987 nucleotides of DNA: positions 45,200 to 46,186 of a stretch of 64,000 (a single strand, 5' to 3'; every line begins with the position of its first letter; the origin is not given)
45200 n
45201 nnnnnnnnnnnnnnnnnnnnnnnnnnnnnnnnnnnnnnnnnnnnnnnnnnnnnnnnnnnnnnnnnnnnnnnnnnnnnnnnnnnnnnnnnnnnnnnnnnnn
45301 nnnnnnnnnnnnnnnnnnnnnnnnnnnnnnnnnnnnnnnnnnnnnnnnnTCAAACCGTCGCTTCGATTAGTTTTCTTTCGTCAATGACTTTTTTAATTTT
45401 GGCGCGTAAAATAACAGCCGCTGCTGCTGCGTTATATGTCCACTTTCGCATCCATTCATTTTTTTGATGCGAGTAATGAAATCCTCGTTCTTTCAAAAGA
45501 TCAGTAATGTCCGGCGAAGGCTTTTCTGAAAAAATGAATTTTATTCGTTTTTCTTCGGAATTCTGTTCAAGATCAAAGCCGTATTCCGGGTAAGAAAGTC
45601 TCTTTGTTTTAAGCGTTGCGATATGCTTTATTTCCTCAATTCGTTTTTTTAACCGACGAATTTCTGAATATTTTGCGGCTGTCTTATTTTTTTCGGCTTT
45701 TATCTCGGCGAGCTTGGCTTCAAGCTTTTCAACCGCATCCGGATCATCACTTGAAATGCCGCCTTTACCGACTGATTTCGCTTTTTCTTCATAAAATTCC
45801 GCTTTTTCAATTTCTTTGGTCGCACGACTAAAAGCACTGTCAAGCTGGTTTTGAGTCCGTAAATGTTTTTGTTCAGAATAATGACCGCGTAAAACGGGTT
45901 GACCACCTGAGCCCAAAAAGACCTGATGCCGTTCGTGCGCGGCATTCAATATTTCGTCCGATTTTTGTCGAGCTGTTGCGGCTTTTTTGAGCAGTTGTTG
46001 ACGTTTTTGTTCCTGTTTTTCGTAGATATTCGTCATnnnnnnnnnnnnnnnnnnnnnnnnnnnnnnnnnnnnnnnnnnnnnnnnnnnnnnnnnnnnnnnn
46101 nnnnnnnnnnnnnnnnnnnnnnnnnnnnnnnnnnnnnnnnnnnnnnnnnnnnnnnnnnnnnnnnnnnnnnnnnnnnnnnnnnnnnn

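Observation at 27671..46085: Genome-scale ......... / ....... repeat system with palindromic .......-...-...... operators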

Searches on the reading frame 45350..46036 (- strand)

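Call 53: search_protein_families(library=phrogs, max_evalue=0.001, proteins=[window:45350-46036:-])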
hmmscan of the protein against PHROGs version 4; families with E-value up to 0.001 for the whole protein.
window:45350-46036:- (228 aa): 3 families
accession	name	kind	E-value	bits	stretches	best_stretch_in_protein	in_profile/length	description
phrog_6744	-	unknown function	1.4e-32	114.2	2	3-118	93-207/355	-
phrog_19458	-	DNA, RNA and nucleotide metabolism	1.4e-19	71.8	2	123-213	208-299/306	primase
phrog_17519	-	unknown function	3e-05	24.8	1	6-128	65-185/213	-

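Call 59: search_protein_families(library=pfam, max_evalue=0.01, proteins=[window:45350-46036:-])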
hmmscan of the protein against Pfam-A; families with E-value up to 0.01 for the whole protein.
window:45350-46036:- (228 aa): 1 family
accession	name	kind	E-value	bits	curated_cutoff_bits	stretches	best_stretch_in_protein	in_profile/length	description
PF12083.13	DUF3560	-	1.9e-20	73.6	27.2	1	5-122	3-119/124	Domain of unknown function (DUF3560)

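Call 75: search_protein_families(library=ncbifam, max_evalue=0.01, proteins=[window:45350-46036:-])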
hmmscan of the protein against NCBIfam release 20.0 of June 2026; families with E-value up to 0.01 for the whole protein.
window:45350-46036:- (228 aa): 0 families
